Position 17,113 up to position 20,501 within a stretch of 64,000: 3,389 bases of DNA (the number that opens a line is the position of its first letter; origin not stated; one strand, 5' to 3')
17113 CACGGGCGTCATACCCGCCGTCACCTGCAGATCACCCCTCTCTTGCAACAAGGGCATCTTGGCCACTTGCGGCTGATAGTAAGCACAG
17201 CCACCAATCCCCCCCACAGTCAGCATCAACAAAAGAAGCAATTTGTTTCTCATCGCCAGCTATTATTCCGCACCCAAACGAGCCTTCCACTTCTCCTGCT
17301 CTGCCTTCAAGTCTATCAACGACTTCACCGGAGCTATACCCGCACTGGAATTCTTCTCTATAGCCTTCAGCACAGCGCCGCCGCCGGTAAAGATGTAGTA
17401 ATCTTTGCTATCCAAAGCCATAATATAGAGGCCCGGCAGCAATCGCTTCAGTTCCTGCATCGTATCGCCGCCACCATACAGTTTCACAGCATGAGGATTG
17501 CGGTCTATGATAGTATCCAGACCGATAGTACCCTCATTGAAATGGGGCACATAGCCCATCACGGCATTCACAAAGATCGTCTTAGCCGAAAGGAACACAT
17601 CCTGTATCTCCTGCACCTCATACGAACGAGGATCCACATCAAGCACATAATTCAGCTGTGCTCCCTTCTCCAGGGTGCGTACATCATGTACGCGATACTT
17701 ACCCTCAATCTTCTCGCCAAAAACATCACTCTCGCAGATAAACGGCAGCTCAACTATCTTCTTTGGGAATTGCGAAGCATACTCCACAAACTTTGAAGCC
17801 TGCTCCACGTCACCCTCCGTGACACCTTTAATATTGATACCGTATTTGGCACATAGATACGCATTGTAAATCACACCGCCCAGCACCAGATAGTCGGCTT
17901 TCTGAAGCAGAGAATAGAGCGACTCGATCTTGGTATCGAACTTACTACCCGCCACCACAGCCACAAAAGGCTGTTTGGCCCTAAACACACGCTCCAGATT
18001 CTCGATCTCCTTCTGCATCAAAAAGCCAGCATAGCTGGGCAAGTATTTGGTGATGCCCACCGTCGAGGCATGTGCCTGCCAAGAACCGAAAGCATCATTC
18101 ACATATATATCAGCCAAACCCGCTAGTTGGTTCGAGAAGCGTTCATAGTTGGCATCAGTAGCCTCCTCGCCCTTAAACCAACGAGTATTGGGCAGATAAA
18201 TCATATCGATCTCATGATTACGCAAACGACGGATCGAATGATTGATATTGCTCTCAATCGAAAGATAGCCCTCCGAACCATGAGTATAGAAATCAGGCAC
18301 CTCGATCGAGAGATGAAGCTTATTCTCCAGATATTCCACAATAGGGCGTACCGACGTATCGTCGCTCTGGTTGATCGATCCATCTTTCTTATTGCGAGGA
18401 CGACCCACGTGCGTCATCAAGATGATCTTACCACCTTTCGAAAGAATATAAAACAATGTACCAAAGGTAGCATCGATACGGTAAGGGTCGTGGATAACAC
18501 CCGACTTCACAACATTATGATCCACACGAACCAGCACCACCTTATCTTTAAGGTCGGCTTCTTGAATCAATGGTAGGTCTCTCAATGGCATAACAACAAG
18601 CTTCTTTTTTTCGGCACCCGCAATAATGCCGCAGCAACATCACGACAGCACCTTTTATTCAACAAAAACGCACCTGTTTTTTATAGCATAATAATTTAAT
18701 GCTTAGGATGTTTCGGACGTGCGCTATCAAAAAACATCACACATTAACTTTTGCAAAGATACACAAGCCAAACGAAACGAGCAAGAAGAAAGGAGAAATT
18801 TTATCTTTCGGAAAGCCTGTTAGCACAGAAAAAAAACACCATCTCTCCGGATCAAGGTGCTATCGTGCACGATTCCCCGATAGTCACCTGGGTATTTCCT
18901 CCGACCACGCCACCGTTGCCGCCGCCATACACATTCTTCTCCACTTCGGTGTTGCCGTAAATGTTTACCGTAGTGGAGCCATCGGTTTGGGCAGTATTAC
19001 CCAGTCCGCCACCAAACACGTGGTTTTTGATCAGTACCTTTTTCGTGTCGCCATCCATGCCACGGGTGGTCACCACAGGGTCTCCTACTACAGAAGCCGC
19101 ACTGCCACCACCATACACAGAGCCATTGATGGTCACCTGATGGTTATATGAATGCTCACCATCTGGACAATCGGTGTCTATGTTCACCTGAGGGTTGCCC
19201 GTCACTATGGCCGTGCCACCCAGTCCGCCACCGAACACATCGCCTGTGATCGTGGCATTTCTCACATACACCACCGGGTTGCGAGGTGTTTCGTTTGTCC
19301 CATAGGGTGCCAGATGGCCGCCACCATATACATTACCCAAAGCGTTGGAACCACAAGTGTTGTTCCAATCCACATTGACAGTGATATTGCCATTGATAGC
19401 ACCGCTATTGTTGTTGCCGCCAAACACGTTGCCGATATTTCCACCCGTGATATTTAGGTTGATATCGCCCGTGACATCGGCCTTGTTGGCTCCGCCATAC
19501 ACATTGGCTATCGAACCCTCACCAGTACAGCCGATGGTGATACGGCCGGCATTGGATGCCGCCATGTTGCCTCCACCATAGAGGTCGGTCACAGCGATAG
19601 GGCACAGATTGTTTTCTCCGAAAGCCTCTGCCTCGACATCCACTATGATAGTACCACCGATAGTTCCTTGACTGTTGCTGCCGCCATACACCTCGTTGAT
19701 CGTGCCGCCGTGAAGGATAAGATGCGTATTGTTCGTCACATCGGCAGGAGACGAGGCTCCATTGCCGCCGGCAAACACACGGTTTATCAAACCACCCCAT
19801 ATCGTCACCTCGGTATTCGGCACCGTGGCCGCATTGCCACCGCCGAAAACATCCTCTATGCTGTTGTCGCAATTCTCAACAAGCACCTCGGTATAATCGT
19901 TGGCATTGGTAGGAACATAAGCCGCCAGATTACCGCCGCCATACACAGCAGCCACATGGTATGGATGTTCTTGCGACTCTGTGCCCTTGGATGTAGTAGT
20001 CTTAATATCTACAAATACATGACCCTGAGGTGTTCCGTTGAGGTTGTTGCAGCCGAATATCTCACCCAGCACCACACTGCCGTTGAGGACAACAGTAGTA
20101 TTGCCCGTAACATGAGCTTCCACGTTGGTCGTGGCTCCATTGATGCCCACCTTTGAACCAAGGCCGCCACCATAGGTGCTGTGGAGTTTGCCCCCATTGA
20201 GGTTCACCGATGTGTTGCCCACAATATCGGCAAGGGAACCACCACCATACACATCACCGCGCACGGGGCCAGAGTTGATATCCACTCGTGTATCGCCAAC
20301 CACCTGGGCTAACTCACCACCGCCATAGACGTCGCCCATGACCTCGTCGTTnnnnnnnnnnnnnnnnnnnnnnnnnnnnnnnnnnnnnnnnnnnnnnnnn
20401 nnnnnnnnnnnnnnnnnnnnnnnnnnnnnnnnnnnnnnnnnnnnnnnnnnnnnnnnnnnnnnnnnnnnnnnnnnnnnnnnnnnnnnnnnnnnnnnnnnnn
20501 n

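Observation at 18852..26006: Giant 2384-aa exported protein: GLUG-like array fused to an unassigned YGGG beta-solenoid, ending without any T9SS sorting domain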

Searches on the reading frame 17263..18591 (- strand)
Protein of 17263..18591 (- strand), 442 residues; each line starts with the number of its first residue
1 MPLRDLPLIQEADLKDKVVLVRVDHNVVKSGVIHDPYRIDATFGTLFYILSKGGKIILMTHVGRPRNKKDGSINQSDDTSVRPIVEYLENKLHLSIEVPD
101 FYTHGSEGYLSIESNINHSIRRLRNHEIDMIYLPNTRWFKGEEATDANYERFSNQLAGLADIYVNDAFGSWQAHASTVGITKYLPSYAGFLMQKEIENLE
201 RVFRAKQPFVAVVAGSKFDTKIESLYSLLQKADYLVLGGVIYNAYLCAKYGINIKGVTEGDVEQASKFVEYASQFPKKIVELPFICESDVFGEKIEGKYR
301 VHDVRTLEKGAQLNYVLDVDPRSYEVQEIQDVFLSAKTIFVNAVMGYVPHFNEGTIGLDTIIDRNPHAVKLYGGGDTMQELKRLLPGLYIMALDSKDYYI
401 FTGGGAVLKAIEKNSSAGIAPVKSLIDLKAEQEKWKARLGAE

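Call 7: search_protein_families(library=pfam, proteins=[window:17263-18591:-], max_evalue=0.01)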
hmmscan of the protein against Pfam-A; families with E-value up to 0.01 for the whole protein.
window:17263-18591:- (442 aa): 1 family
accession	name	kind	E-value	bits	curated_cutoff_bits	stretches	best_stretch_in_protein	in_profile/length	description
PF00162.24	PGK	-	1.7e-84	284.5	27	1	9-412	1-377/379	Phosphoglycerate kinase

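Call 29: list_cluster_members(proteins=[P0001, window:17263-18591:-, window:27076-28455:+])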
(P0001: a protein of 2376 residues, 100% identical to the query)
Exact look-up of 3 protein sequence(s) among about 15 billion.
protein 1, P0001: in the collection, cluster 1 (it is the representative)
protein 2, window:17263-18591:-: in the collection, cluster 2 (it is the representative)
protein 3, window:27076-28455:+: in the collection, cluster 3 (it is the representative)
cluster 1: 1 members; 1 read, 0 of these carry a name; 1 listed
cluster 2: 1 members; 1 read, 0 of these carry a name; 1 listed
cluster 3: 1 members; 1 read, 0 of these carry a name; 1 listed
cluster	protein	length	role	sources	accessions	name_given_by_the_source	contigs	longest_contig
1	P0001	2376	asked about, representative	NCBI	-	-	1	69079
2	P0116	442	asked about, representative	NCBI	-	-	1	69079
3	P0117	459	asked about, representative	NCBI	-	-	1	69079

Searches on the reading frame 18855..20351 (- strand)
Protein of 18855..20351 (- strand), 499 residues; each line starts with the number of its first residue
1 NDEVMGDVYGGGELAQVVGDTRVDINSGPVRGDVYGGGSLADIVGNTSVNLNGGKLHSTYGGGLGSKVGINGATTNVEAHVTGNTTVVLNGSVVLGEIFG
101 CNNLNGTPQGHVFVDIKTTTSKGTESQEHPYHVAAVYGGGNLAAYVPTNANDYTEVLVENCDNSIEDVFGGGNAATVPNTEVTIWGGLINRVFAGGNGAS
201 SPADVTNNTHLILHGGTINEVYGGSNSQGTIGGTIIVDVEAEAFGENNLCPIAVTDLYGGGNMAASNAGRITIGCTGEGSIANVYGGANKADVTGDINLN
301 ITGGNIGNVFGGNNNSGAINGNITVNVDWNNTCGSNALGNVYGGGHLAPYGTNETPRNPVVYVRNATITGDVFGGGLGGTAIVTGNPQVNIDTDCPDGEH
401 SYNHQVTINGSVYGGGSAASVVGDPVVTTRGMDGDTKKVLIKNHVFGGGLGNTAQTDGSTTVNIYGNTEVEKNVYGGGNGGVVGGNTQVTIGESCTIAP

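Call 62: search_protein_representatives(protein=window:18855-20351:-)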
Query: 499 residues. Proteins with E-value up to 0.001 (for the whole library): 1465; up to 1e-10: 1102; up to 1e-30: 772. The best 150 are listed.
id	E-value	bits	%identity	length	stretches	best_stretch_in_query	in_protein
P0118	0.0e+00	1600.8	45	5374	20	9-491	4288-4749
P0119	0.0e+00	1531.2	46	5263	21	27-428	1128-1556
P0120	0.0e+00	1480.9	43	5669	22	30-468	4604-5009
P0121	0.0e+00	1328.7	45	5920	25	29-428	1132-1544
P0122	0.0e+00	1325.0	45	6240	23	29-428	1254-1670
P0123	0.0e+00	1288.7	41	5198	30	12-429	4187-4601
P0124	0.0e+00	1272.0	46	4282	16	45-427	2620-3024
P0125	0.0e+00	1226.9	48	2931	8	15-492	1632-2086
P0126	0.0e+00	1209.3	42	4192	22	75-429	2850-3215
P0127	0.0e+00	1190.6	45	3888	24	4-428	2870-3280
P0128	0.0e+00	1165.4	48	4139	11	24-430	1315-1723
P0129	0.0e+00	1128.9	45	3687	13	17-491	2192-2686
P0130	0.0e+00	1101.2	46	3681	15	4-351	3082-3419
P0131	0.0e+00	1098.9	43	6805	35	30-428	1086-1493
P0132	0.0e+00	1085.9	45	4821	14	26-494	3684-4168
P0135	0.0e+00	1043.4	41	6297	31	155-490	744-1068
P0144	1.1e-266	902.2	40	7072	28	16-314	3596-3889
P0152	7.7e-251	849.9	51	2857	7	22-430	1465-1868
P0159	1.6e-238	809.3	40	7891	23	29-425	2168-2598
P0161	2.5e-236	802.0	42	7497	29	2-494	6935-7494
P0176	1.3e-216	736.9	39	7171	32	3-240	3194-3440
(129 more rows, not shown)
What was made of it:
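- On Uncurated 'YGGG' beta-solenoid family (defined here): 1465 representatives at E<=1e-3 (call 62).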

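Call 69: list_cluster_members(proteins=[P0118, P0119, P0123, P0131, P0144, P0159, P0161, P0125, P0135, P0176])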
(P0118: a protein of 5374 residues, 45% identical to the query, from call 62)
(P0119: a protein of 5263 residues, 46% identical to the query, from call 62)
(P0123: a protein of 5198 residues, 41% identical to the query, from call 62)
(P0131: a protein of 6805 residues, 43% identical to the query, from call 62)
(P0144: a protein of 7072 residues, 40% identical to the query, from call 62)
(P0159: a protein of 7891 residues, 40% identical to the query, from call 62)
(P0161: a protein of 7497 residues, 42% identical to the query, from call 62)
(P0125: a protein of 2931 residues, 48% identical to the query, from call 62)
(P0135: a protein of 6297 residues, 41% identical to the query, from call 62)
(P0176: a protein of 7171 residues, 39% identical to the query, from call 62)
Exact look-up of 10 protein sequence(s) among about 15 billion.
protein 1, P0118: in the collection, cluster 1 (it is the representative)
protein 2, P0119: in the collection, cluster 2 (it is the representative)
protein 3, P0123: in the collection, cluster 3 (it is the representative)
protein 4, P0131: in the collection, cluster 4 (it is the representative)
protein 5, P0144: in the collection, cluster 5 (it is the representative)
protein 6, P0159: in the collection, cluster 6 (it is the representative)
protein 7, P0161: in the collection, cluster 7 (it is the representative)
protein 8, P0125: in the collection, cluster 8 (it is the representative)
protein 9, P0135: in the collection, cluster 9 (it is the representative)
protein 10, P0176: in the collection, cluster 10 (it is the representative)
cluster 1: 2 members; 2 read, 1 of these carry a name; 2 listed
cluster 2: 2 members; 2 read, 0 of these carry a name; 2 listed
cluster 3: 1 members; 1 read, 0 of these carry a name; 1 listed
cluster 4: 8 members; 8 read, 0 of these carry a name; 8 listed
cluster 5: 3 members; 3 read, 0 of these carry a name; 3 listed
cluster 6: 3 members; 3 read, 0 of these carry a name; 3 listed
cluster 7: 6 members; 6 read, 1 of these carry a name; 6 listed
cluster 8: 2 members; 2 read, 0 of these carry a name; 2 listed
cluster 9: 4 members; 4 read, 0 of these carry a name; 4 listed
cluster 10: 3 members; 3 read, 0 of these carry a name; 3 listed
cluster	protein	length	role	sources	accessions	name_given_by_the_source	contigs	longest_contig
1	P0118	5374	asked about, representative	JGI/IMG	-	hypothetical protein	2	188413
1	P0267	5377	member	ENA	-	-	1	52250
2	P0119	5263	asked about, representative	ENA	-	-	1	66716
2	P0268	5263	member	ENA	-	-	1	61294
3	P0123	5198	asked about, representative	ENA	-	-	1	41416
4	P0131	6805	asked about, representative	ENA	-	-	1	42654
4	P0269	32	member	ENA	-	-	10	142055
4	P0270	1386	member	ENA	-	-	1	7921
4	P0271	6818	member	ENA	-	-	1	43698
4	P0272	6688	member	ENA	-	-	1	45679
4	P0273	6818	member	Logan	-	-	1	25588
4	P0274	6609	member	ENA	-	-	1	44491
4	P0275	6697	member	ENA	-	-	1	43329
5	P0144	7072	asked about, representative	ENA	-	-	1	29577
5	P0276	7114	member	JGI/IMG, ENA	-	-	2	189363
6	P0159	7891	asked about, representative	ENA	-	-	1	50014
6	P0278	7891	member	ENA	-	-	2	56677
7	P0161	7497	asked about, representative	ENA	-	-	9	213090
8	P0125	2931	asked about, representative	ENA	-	-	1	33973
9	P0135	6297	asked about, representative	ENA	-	-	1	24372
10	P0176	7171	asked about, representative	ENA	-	-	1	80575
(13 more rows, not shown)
